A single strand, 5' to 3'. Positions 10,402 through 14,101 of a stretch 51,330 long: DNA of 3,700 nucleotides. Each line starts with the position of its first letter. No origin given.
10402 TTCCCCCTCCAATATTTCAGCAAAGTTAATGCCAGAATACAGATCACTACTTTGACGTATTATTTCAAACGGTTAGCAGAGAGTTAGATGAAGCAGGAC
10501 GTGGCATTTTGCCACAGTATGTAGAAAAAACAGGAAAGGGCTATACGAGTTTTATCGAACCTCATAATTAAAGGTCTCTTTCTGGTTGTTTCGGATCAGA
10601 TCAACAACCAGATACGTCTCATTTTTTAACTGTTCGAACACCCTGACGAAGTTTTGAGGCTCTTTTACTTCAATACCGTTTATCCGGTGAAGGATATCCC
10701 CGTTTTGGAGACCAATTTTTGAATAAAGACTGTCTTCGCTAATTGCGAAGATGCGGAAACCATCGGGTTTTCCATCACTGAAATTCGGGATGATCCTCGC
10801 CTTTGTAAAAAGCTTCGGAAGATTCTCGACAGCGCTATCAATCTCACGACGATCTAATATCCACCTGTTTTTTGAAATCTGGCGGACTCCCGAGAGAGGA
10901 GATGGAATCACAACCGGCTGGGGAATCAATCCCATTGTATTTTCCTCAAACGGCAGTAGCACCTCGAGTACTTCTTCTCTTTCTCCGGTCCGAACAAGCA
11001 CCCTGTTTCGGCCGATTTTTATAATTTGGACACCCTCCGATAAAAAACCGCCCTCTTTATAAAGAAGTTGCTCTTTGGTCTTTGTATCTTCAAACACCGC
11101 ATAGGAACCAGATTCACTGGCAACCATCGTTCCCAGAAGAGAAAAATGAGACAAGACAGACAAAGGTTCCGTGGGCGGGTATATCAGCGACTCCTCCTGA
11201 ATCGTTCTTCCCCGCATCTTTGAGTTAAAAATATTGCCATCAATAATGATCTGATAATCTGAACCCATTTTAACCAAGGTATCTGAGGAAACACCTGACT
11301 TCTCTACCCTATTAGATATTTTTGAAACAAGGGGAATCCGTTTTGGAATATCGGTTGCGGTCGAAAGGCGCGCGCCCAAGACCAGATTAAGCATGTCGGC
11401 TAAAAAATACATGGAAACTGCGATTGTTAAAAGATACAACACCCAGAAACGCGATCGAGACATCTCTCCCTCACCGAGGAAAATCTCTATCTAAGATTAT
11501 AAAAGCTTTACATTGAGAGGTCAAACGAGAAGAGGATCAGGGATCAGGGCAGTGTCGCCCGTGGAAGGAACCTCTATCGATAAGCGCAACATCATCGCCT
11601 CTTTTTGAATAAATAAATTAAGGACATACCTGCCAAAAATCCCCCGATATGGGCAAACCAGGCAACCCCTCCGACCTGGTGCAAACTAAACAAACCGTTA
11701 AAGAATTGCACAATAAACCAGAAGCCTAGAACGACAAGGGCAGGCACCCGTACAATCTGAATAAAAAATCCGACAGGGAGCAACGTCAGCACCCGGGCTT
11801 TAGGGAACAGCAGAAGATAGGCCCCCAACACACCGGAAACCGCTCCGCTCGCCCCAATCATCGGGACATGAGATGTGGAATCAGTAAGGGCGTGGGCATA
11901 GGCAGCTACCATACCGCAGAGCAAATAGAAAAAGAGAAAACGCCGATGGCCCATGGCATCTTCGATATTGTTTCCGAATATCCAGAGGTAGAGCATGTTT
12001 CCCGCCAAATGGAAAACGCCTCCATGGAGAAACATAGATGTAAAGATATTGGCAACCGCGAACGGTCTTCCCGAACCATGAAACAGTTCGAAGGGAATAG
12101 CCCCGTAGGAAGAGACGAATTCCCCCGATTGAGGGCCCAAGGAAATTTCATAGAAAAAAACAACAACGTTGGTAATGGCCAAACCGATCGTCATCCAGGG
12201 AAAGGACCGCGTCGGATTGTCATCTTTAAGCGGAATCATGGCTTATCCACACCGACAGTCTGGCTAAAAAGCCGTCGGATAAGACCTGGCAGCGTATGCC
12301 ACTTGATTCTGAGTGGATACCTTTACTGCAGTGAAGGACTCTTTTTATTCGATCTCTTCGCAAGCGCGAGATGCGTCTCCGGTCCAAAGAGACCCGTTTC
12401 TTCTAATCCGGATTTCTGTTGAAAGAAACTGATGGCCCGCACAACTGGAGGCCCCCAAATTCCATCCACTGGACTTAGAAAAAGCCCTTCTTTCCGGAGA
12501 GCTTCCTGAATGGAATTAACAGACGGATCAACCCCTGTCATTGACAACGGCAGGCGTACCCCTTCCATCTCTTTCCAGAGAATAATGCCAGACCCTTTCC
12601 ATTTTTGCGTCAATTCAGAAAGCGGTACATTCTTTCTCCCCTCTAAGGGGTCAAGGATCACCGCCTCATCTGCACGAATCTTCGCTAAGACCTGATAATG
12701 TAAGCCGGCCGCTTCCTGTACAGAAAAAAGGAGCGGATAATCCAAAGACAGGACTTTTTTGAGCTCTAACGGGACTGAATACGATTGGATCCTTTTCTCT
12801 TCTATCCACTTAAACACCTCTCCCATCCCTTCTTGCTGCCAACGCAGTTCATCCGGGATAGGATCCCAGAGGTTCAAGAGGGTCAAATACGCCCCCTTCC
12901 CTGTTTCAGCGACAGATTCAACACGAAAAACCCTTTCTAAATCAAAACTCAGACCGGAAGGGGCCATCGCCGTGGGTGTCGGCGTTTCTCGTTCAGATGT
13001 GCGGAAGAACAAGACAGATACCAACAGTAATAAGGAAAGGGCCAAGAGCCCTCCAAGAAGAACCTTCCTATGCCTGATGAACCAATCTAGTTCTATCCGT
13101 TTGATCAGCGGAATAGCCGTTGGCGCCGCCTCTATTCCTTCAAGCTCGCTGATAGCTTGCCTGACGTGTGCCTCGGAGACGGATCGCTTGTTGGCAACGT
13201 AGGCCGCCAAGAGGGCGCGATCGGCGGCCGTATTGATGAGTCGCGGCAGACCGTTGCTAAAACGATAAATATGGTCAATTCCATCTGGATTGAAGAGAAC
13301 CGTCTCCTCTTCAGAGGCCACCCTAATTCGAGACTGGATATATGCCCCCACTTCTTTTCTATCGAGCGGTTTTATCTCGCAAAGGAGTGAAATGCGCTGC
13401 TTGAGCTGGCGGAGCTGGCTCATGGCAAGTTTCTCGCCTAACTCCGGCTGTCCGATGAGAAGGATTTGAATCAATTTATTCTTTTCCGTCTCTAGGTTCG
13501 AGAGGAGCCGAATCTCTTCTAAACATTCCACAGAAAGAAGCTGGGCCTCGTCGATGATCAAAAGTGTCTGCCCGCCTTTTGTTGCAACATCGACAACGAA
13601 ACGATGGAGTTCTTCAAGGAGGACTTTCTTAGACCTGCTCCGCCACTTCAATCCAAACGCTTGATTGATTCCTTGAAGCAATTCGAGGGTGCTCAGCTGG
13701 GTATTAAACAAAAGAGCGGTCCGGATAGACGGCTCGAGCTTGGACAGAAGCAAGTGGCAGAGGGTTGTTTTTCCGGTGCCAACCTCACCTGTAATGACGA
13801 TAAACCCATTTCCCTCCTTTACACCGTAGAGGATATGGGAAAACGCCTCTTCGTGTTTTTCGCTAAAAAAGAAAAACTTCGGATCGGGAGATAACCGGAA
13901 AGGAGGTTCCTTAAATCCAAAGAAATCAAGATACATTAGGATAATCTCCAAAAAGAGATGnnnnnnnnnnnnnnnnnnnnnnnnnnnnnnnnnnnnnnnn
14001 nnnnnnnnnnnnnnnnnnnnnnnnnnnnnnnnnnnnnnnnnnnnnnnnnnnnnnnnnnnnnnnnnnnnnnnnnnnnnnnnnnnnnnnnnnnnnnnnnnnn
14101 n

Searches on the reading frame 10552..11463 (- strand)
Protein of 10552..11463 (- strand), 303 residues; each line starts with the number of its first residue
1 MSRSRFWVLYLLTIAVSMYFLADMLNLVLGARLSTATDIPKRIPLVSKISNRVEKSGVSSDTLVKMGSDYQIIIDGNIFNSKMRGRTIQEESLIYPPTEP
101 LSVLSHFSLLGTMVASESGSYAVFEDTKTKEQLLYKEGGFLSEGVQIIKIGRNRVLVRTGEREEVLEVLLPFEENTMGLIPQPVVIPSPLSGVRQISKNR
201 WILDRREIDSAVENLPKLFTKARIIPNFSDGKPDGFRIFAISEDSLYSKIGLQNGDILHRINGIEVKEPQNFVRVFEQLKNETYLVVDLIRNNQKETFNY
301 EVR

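Call 87: search_protein_families(library=pfam, proteins=[window:10552-11463:-], max_evalue=0.001)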
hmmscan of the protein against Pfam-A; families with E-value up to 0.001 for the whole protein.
window:10552-11463:- (303 aa): 1 family
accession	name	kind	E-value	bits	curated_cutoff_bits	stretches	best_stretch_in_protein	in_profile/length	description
PF13180.12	PDZ_2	-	0.00024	21.8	27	1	237-301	15-79/80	PDZ domain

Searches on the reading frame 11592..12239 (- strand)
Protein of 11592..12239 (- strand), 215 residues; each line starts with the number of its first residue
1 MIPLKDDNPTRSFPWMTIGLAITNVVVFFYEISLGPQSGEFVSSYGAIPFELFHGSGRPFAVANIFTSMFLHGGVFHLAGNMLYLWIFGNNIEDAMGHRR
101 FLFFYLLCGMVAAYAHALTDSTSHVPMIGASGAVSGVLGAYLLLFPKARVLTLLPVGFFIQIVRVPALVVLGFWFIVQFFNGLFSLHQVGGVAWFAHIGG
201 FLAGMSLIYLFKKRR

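Call 87: search_protein_families(library=pfam, proteins=[window:11592-12239:-], max_evalue=0.001)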
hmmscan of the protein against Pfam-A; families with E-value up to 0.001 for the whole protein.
window:11592-12239:- (215 aa): 1 family
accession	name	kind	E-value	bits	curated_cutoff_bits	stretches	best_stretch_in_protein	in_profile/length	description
PF01694.28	Rhomboid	-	3.8e-35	121.6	22.6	1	62-212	4-141/143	Rhomboid domain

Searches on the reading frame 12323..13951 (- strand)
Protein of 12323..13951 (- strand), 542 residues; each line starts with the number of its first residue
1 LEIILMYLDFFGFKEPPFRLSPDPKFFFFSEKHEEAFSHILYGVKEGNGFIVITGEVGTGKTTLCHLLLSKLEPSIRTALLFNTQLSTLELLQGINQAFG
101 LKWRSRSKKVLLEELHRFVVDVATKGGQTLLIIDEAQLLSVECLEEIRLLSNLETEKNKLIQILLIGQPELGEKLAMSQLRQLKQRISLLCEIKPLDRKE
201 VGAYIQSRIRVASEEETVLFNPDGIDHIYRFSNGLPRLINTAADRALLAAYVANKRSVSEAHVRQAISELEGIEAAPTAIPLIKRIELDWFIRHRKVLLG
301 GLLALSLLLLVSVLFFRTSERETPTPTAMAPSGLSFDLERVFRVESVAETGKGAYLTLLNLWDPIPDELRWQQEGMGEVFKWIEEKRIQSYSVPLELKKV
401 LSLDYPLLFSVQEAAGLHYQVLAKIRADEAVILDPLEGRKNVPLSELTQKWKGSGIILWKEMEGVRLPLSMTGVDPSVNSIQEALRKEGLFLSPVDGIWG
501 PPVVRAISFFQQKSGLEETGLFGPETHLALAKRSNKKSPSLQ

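Call 35: search_protein_families(library=pfam, proteins=[window:12323-13951:-], max_evalue=0.001)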
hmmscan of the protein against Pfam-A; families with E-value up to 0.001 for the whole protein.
window:12323-13951:- (542 aa): 8 families
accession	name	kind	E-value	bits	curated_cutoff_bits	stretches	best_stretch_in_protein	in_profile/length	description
PF13401.12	AAA_22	-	1.6e-27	96.8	27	1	46-174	3-129/130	AAA domain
PF01471.23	PG_binding_1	-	2.6e-10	40.8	23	1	476-529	3-56/57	Putative peptidoglycan binding domain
PF13191.12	AAA_16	-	2.8e-10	41.4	32.6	1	30-158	5-163/167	AAA ATPase domain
PF03412.21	Peptidase_C39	-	1.4e-06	28.6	22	1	383-461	54-131/133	Peptidase C39 family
PF09848.15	SLFN-g3_helicase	-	4.1e-05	23.5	24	1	51-145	4-94/354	Schlafen group 3, DNA/RNA helicase domain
PF13604.12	AAA_30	-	0.00025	21.3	27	1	45-167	15-123/191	AAA domain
PF20720.3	nSTAND3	-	0.00072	19.7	27.2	0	46-72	15-41/155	Novel STAND NTPase 3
PF07728.20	AAA_5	-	0.00083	19.8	22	0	52-146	3-85/139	AAA domain (dynein-related subfamily)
